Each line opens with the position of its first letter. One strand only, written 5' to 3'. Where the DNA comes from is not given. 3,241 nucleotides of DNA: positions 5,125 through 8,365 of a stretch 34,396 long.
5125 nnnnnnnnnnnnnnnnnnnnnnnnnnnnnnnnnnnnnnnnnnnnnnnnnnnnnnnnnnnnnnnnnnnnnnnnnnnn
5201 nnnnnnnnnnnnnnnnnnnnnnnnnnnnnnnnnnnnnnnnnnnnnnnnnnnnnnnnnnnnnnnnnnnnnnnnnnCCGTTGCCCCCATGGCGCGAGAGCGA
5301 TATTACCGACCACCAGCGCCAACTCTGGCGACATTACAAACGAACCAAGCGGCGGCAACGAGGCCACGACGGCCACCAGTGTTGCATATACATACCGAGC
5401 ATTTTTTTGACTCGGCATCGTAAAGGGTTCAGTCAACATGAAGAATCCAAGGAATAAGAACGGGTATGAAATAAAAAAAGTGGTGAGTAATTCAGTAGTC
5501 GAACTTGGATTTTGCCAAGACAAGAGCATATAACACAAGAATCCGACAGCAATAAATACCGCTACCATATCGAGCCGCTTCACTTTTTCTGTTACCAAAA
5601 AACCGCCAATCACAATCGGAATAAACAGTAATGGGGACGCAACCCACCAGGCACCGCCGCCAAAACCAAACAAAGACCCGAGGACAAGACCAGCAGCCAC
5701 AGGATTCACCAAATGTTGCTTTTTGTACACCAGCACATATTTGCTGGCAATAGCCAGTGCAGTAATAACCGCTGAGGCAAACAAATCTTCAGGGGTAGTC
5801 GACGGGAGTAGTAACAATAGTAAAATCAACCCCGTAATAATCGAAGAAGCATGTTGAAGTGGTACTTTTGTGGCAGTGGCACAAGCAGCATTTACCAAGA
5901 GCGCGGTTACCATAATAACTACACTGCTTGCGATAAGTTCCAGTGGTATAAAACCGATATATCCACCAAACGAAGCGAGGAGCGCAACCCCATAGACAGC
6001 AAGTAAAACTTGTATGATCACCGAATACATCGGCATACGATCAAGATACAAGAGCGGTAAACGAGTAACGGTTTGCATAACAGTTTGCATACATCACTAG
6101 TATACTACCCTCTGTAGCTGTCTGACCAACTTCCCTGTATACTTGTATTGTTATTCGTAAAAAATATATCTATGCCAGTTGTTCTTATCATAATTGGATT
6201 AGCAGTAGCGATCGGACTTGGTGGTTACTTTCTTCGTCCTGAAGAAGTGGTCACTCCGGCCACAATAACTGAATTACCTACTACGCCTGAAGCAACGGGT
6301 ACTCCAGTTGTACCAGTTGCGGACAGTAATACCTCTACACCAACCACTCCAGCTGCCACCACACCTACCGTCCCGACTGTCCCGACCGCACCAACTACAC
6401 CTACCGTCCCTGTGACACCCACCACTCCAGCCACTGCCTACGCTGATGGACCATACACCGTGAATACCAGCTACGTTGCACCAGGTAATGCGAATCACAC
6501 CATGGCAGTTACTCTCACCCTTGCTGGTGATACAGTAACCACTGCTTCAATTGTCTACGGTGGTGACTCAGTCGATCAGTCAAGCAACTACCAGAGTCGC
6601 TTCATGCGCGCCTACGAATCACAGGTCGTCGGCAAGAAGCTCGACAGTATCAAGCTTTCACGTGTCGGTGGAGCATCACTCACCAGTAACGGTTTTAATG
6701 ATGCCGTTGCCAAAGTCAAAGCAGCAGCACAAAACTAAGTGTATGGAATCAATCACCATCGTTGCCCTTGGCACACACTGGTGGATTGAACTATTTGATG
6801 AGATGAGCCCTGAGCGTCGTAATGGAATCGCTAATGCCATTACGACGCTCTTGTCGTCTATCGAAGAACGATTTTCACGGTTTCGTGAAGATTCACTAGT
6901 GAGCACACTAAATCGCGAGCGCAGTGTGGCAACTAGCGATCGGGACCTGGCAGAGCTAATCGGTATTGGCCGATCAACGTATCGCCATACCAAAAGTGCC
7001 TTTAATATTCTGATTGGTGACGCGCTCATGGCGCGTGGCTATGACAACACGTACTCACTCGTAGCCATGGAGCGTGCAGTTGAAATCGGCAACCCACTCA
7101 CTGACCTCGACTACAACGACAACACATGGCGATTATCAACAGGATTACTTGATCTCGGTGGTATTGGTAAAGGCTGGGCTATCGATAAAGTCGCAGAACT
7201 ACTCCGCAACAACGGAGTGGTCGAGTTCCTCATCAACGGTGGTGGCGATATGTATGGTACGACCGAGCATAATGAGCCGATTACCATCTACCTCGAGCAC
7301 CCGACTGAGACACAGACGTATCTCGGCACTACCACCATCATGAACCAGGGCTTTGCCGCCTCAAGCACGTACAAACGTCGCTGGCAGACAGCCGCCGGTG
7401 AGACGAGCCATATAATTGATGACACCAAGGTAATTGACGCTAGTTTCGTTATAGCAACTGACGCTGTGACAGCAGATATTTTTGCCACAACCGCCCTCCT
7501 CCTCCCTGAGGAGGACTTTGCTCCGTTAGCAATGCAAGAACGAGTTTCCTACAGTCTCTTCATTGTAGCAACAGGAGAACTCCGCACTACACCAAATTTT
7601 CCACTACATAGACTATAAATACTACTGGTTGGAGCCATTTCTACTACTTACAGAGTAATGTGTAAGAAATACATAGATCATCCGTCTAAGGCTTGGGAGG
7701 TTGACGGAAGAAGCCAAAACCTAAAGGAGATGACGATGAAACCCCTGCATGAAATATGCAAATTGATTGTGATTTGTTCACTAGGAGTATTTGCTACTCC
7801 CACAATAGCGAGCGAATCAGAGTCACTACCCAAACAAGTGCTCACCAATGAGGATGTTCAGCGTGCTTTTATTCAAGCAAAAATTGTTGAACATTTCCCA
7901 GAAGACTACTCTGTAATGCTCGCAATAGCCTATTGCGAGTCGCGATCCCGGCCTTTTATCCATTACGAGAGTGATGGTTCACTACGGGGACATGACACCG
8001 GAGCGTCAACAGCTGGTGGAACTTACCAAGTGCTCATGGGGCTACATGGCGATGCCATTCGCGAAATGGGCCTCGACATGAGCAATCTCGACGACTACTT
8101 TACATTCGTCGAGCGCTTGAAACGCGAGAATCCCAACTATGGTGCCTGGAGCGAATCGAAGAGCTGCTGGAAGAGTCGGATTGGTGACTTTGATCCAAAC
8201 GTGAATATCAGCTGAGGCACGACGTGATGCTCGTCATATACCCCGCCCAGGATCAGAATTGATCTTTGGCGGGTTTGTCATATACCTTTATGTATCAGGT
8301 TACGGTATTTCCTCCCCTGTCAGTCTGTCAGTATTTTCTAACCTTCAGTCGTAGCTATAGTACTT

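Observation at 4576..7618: Minimal NQR/RNF-like flavin module: RnfD-like::FNR fusion + PT-stalked FMN-binding protein + ApbE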

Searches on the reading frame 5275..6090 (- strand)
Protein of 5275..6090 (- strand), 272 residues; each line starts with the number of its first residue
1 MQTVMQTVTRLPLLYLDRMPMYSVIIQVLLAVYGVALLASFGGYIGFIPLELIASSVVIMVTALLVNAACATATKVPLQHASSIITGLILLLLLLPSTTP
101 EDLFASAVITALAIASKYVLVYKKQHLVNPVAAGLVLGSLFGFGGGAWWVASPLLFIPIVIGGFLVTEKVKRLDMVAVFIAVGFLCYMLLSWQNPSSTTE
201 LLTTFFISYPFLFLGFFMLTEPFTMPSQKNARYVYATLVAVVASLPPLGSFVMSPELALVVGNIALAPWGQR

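Call 34: search_solved_structures(query=A2, max_evalue=1, show_alignments=3)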
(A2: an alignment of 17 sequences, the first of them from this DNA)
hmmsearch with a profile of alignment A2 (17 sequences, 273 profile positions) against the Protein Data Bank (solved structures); distinct sequences matched with E-value up to 1: 2.
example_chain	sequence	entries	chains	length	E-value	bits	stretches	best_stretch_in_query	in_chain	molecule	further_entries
5egi_A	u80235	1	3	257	0.14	14.9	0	204-252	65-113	Uncharacterized protein Y57A10A.10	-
5eik_A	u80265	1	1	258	0.28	13.9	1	202-254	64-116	Uncharacterized protein Y57A10A.28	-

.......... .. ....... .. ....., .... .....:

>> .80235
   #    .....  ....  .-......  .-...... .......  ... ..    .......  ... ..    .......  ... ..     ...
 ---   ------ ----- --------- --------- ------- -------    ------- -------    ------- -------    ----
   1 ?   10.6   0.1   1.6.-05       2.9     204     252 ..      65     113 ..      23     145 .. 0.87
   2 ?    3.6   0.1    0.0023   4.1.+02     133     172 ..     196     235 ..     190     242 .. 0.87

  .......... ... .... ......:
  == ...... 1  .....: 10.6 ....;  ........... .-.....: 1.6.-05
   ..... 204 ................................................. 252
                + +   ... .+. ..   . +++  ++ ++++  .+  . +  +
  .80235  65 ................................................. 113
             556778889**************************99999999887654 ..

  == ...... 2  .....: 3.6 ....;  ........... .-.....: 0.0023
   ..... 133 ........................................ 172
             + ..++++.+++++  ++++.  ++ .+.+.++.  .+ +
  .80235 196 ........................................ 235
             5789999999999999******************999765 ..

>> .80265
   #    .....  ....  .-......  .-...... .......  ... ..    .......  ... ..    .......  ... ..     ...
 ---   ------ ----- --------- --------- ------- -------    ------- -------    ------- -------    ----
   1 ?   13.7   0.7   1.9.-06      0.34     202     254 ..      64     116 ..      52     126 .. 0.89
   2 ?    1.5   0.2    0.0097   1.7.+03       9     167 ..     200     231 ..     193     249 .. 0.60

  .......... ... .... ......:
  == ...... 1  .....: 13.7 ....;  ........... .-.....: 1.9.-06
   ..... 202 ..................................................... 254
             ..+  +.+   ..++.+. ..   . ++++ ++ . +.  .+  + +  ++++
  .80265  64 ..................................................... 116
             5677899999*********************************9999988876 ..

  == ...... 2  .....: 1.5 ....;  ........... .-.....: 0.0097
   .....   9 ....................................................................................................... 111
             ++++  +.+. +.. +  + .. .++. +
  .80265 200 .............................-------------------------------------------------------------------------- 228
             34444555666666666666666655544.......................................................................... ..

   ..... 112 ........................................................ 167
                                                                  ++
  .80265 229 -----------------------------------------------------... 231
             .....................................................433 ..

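Call 42: predict_structure(alignment_id=A2)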
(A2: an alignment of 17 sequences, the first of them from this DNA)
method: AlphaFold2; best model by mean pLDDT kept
length: 272 residues; sequences in the alignment: 17
mean_pLDDT: 88.9   pTM: 0.85
mean pLDDT of the five models: 88.9, 88.3, 87.4, 87.1, 83.9
residues with pLDDT >= 90: 171; 70-90: 89; 50-70: 12; < 50: 0
segments of 3 or more residues with pLDDT < 50: none
pLDDT, mean of each block of 10 residues (from residue 1): 65 88 95 95 93 97 98 94 95 94 96 94 87 92 82 88 93 93 91 84 77 90 84 93 83 87 82 54
secondary structure, 60 per line:
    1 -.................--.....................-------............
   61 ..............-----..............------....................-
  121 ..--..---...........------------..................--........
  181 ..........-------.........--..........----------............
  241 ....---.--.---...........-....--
elements in order: H2-18 H21-41 H49-74 H80-93 H100-119 H130-140 H153-170 H173-190 H198-206 H209-218 H229-244 H255-265 H267-270

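Call 46: fold_search(model_id=the predicted structure, library=pdb)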
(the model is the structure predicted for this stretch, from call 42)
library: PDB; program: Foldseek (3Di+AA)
matches with E <= 10: 115; with E <= 0.001: 12
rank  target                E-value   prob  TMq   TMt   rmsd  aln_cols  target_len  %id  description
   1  8rbq_D                2.8e-05  1.00  0.66  0.60   7.5       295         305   21  Cryo-EM structure of the NADH:ferredoxin oxidoreductase RNF from Azotobacter vinelandii, dithionite reduced (released 2024-06-26)
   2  9eri_D                6.3e-05  1.00  0.69  0.60   4.3       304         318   15  Cryo-EM structure of sodium pumping Rnf complex from Acetobacterium woodii bound to NADH (released 2025-03-05)
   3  8ahx_D                7.9e-05  1.00  0.70  0.56   6.5       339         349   18  Cryo-EM structure of the nitrogen-fixation associated NADH:ferredoxin oxidoreductase RNF from Azotobacter vinelandii (released 2023-11-01)
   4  9ud3_B                1.1e-04  1.00  0.59  0.43   5.5       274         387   14  Cryo-EM structure of Na+-translocating NADH-ubiquinone oxidoreductase NqrB-T236Y mutant from Vibrio cholerae (released 2025-06-25)
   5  9uuu_B                1.2e-04  1.00  0.62  0.45   6.2       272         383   15  Cryo-EM structure of Na+-translocating NADH-ubiquinone oxidoreductase from Vibrio cholerae reduced by NADH (released 2025-06-25)
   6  7xk6_B                1.7e-04  1.00  0.62  0.42   5.9       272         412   15  Cryo-EM structure of Na+-pumping NADH-ubiquinone oxidoreductase from Vibrio cholerae, with aurachin D-42 (released 2022-07-20)
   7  7xk3_B                1.9e-04  1.00  0.62  0.45   6.2       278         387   15  Cryo-EM structure of Na+-pumping NADH-ubiquinone oxidoreductase from Vibrio cholerae, state 1 (released 2022-07-20)
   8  9lrr_B                2.2e-04  1.00  0.63  0.43   5.9       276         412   14  Cryo-EM structure of Na+-translocating NADH-ubiquinone oxidoreductase NqrB-G141A mutant from Vibrio cholerae with boun (released 2025-04-23)
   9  8a1x_B                3.3e-04  1.00  0.62  0.44   5.9       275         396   15  Sodium pumping NADH-quinone oxidoreductase with inhibitor DQA (released 2023-06-14)
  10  8ad0_B                3.6e-04  1.00  0.63  0.46   5.6       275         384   14  X-ray structure of Na+-NQR from Vibrio cholerae in different conformation at 3.1 A (released 2023-07-12)
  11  7zc6_D                3.8e-04  1.00  0.69  0.63   4.8       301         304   16  Na+ - translocating ferredoxin: NAD+ reductase (Rnf) of C. tetanomorphum (released 2022-09-28)
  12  8acw_B                5.4e-04  1.00  0.56  0.42   7.8       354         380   16  X-ray structure of Na+-NQR from Vibrio cholerae at 3.4 A resolution (released 2023-07-12)
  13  8a1v_B                1.1e-03  1.00  0.56  0.40   6.8       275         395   15  Sodium pumping NADH-quinone oxidoreductase with substrate Q2 (released 2023-06-14)
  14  8evu_B                1.3e-03  1.00  0.62  0.42   5.9       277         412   16  Cryo EM structure of Vibrio cholerae NQR (released 2022-11-16)
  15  8a1t_B                1.5e-03  1.00  0.53  0.39   6.8       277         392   16  Sodium pumping NADH-quinone oxidoreductase (released 2023-06-14)
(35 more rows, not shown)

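Call 55: find_related_loci(query=A2, collection=metagenome_contigs, flank=7000)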
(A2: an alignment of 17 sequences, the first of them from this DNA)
Query A2 (272 aa) in metagenome_contigs; peptide patterns used: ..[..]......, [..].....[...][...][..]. (x = any residue, [..] = any of these).
600 stretches matched a pattern (row limit reached: there are more); 524 encode a relative of the query (tblastn E <= 1e-3); the best 80 are kept; 80 distinct loci.
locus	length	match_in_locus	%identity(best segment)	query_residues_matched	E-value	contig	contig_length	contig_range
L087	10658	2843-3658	75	1-272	1e-115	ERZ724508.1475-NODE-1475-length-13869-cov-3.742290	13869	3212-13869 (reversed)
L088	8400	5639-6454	76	1-272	2e-114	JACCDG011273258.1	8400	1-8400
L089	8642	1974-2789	76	1-272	2e-114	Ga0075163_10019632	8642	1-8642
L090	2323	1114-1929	72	1-272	8e-119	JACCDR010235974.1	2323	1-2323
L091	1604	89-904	76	1-272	1e-121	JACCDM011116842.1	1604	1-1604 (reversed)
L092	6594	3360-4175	74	1-272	2e-112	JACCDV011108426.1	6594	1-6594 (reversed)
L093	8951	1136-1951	76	1-272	6e-110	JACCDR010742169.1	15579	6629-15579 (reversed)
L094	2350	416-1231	73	1-272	6e-114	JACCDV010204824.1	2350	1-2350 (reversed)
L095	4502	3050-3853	71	5-272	4e-99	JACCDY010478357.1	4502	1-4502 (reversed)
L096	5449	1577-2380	71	5-272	8e-99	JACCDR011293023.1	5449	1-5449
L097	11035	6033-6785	53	15-264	5e-74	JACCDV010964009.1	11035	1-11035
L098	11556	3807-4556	59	15-264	3e-85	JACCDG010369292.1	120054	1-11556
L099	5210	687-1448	48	12-266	6e-62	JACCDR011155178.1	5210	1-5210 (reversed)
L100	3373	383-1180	42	5-269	1e-55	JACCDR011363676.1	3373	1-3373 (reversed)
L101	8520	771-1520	45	15-263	1e-54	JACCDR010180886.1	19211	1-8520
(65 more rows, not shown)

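Call 74: search_protein_representatives(alignment_id=A2)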
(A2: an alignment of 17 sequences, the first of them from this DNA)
Query: 17 sequences, 273 profile positions. Proteins with E-value up to 0.001 (for the whole library): 2497; up to 1e-10: 1254; up to 1e-30: 551. The best 150 are listed.
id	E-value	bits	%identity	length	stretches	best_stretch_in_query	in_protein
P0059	3.5e-100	351.5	-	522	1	6-273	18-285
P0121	8.5e-98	343.6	-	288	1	5-273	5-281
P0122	1.6e-95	336.2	-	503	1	1-273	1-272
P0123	2.8e-95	335.4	-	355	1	9-273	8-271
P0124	1.8e-86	306.5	-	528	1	12-273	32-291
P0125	3.6e-86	305.5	-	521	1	3-272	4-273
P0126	1.7e-84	300.0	-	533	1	3-273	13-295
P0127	3.0e-83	295.9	-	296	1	7-265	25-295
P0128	2.1e-80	286.6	-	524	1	5-272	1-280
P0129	3.6e-79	282.5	-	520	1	12-272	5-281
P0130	1.6e-78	280.4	-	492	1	21-272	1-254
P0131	2.0e-73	263.7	-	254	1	11-267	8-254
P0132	1.6e-72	260.7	-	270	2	106-273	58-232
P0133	2.3e-70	253.6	-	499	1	10-271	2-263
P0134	2.4e-70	253.6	-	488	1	10-270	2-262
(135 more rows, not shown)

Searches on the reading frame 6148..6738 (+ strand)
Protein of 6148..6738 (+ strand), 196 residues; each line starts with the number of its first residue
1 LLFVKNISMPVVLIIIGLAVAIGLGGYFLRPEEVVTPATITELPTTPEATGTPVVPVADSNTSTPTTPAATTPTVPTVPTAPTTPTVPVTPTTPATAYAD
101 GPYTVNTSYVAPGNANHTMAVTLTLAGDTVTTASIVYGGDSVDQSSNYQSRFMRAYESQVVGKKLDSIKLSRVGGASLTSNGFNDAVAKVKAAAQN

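Call 3: search_protein_families(library=pfam, proteins=[window:6148-6738:+], max_evalue=0.01)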
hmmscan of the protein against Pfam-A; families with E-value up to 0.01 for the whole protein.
window:6148-6738:+ (196 aa): 0 families

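Call 5: search_protein_families(library=ncbifam, proteins=[window:6148-6738:+], max_evalue=1)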
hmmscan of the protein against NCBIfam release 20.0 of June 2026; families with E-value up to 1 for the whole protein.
window:6148-6738:+ (196 aa): 3 families
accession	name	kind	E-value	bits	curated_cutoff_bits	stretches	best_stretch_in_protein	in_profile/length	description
NF038253.1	GBS_IgA_bnd_BAC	equivalog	0.00044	18.2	1700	1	41-110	836-907/1127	IgA Fc-binding protein BAC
NF033761.1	gliding_GltJ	equivalog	0.0027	16.8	450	1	11-122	376-487/671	adventurous gliding motility protein GltJ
NF040983.1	BimA_second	exception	0.074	11.9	600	1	31-99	86-156/381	trimeric autotransporter actin-nucleating factor BimA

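Call 6: search_protein_families(library=pfam, proteins=[window:6148-6738:+], max_evalue=10)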
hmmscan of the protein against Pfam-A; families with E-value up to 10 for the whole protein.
window:6148-6738:+ (196 aa): 3 families
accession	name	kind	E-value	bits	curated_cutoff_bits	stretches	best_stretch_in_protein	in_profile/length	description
PF04205.19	FMN_bind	-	0.016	16.3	22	1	118-189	5-74/77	FMN-binding domain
PF10253.14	PRCC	-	0.082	14.2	24.3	1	59-141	9-67/189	Mitotic checkpoint regulator, MAD2B-interacting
PF09604.15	Potass_KdpF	-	7.6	7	21.2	1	15-27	1-13/24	F subunit of K+-transporting ATPase (Potass_KdpF)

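Call 45: search_protein_families(library=pfam, alignment_id=A3, max_evalue=0.01)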
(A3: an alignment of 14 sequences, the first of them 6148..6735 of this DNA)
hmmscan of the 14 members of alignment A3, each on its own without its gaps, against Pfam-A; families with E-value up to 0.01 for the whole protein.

A. member 1, window:6148-6735:+ (196 aa): 0 families

B. families by the number of members that match (of 14 scanned): 2 families
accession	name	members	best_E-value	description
PF04205.19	FMN_bind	10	7.9e-12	FMN-binding domain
PF14283.11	CD1107-like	1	0.0096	Mobile element protein CD1107-like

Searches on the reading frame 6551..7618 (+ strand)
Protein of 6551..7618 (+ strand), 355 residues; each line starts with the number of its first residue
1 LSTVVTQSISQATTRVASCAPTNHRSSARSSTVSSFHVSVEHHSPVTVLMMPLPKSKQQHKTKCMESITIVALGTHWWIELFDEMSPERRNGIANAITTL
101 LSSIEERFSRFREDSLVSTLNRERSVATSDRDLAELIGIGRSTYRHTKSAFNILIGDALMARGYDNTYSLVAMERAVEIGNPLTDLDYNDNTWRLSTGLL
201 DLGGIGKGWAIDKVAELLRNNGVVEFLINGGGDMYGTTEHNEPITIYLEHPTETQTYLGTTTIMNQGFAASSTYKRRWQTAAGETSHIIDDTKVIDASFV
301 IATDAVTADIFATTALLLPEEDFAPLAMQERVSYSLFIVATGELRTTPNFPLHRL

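Call 3: search_protein_families(library=pfam, proteins=[window:6551-7618:+], max_evalue=0.01)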
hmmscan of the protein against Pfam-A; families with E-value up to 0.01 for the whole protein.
window:6551-7618:+ (355 aa): 1 family
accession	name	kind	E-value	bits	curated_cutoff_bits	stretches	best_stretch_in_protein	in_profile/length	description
PF02424.20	ApbE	-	4.3e-38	131.8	25.6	1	73-330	1-258/266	ApbE family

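Call 5: search_protein_families(library=ncbifam, proteins=[window:6551-7618:+], max_evalue=1)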
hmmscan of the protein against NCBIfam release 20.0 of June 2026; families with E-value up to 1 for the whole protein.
window:6551-7618:+ (355 aa): 2 families
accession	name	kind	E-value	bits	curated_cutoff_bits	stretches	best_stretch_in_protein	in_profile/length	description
NF007774.0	PRK10461.1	equivalog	2.4e-18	66.2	498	1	53-336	20-326/351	FAD:protein FMN transferase ApbE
NF033384.1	enterocin_MR10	subfamily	0.1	12.5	33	1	205-219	27-41/43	enterocin L50 family leaderless bacteriocin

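Call 78: search_dna_similar(query=window:6743-7615:+, collection=plasmids, mode=protein, max_rows=5, max_evalue=0.001)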
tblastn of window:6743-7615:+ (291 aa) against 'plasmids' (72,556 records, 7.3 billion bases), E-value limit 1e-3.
Records with a match: 334; places in all: 343; records where one place covers at least 80% of the query: 185.
Best place of each record, by identity: <60% 334.
By first word of the organism name: Ralstonia 98; Pseudosulfitobacter 38; Pantoea 23; Leisingera 17; Cupriavidus 8; Lactococcus 8; Paracoccus 7; Ruegeria 7; Lactiplantibacillus 7; Rhizobium 5; and 75 more.
By predicted mobility (MOB-suite, as given by PLSDB): non-mobilizable 144; mobilizable 119; conjugative 71.
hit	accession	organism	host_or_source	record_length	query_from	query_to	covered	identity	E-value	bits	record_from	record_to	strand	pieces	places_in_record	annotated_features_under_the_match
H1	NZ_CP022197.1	Celeribacter ethanolicus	cell culture,oil-contaminated sediment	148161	9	275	92%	29.3%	5e-13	76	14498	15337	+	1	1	FAD:protein FMN transferase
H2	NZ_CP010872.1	Actibacterium sp. EMB200-NS6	cell culture,oil contaminated tidal flat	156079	9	275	92%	29.3%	1e-12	75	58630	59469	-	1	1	FAD:protein FMN transferase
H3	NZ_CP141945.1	Novosphingobium sp. RL4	Rheum palmatum L.,Single ...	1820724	9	269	90%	28.9%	2e-9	66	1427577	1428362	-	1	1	none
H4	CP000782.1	Xanthobacter autotrophicus Py2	-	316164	3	283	97%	26.2%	2e-11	71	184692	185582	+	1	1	ApbE family lipoprotein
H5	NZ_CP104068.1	Alicyclobacillus fastidiosus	cell culture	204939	1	254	87%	28.5%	9e-21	99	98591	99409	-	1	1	FAD:protein FMN transferase | peptidoglycan-binding domain-containing protein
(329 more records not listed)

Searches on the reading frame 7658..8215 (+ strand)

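Call 3: search_protein_families(library=pfam, proteins=[window:7658-8215:+], max_evalue=0.01)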
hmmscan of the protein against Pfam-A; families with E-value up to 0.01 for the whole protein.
window:7658-8215:+ (185 aa): 0 families

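Call 5: search_protein_families(library=ncbifam, proteins=[window:7658-8215:+], max_evalue=1)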
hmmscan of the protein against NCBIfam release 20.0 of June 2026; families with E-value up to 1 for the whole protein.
window:7658-8215:+ (185 aa): 1 family
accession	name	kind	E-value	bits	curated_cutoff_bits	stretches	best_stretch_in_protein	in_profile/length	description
TIGR02314.1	ABC_MetN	equivalog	0.16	10.9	499.7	1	27-107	201-275/343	methionine ABC transporter ATP-binding protein MetN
